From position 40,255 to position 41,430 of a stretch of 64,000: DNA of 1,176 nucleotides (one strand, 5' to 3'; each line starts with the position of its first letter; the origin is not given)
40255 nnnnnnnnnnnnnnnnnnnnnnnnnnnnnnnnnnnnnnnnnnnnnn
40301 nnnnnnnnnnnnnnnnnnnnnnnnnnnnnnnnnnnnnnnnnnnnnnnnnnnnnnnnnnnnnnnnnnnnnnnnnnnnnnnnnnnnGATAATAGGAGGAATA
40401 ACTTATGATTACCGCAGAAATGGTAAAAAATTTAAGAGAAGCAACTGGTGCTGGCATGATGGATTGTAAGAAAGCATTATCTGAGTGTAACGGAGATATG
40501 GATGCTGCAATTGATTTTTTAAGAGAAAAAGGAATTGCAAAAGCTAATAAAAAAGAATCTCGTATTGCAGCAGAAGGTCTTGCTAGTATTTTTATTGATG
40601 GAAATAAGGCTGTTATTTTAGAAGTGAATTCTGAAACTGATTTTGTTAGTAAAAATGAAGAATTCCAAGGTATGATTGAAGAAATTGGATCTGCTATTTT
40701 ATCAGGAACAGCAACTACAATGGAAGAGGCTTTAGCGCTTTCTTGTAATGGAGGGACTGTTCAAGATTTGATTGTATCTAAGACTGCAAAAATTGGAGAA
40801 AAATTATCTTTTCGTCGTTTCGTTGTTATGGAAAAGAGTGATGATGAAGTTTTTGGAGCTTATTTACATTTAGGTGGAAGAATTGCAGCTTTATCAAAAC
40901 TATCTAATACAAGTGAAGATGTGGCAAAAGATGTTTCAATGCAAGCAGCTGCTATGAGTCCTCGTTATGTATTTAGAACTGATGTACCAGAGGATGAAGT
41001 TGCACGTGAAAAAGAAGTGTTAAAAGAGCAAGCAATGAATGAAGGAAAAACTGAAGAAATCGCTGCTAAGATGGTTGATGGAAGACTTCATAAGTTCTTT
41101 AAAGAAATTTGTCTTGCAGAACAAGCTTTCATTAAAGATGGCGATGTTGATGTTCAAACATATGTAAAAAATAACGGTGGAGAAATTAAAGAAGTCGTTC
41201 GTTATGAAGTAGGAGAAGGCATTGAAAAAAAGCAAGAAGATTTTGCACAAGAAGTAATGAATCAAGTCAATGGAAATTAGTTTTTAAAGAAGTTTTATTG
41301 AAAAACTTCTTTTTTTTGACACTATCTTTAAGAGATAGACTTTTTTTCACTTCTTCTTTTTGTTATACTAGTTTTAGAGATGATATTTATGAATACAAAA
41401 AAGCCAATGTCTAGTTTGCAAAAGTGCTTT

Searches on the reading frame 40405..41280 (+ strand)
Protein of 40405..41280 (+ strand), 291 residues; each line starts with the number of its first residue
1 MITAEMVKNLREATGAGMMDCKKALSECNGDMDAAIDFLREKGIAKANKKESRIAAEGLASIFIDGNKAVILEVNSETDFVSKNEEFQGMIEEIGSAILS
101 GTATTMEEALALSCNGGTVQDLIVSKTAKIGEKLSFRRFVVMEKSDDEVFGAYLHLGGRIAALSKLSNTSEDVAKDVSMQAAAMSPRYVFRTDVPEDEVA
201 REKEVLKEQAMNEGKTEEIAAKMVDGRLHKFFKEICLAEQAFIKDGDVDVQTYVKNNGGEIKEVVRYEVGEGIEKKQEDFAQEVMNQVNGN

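Call 32: find_related_loci(query=window:40405-41280:+, collection=genome_contigs, flank=2000)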
Query window:40405-41280:+ (291 aa) in genome_contigs; peptide patterns used: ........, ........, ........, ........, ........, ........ (x = any residue, [..] = any of these).
600 stretches matched a pattern (row limit reached: there are more); 599 encode a relative of the query (tblastn E <= 1e-3); the best 80 are kept; 80 distinct loci.
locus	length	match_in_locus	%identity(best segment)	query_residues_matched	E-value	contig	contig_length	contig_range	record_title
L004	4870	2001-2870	67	2-291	1e-122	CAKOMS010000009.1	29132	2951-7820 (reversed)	MAG: uncultured Bacilli bacterium isolate REFINED_METABAT215_TOP10_CONTIGS_1500_ASSEMBLY_K77_MERGED__Hadza_MoBio_hadza-A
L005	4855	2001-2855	63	4-288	3e-119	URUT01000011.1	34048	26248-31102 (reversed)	uncultured Tenericutes bacterium isolate UMGS1372 genome assembly, contig: NODE_267_length_34048_cov_15.739152, whole ge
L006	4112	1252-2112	61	2-288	4e-119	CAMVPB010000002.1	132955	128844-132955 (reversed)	MAG TPA_asm: uncultured bacterium isolate SRR8387718_bin.38_metaWRAP_v1.3_MAG genome assembly, contig: ERZ14209544.150,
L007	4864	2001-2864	61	2-288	3e-117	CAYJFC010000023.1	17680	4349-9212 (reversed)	MAG TPA_asm: uncultured Muribaculaceae bacterium isolate ERP123703_co3_210 genome assembly, contig: NODE_3836_length_176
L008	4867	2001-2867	60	2-289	4e-114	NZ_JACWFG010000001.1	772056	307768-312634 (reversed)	Neobacillus niacini strain PL-B1 PL-B1_contig_1, whole genome shotgun sequence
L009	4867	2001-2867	59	2-289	2e-112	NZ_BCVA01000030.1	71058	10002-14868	Neobacillus niacini NBRC 15566, whole genome shotgun sequence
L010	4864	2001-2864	60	2-288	2e-111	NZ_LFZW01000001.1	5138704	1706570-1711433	Peribacillus loiseleuriae strain FJAT-27997 Scaffold1, whole genome shotgun sequence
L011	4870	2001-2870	59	2-289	7e-111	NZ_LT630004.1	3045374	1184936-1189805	Bacillus mediterraneensis strain Marseille-P2366, whole genome shotgun sequence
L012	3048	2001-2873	57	1-290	1e-111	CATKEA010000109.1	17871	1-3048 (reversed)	MAG: uncultured Bacilli bacterium isolate iMGMC-980_1678881718 genome assembly, contig: MegahitA5_34121, whole genome sh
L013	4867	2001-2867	60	2-288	6e-110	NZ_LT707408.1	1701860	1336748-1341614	Bacillus dakarensis strain Marseille-P3515T, whole genome shotgun sequence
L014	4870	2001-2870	60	2-289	7e-110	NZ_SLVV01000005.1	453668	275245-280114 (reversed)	Mesobacillus foraminis strain CV53 Ga0310590_105, whole genome shotgun sequence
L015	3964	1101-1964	58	2-289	3e-109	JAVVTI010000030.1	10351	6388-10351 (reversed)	MAG: Bacilli bacterium isolate CGS10Y2-bin24 NODE_6158_length_10351_cov_283.690365, whole genome shotgun sequence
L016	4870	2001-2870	59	2-288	8e-109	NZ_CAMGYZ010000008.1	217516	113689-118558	Bacillus sp. Marseille-Q3570 contig00008, whole genome shotgun sequence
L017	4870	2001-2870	59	2-289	2e-108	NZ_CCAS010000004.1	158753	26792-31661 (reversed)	Neobacillus jeddahensis strain JCE, whole genome shotgun sequence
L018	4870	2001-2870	57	2-288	2e-107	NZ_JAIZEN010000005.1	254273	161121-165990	Halobacillus sp. A1 NODE_5_length_254273_cov_25.972079, whole genome shotgun sequence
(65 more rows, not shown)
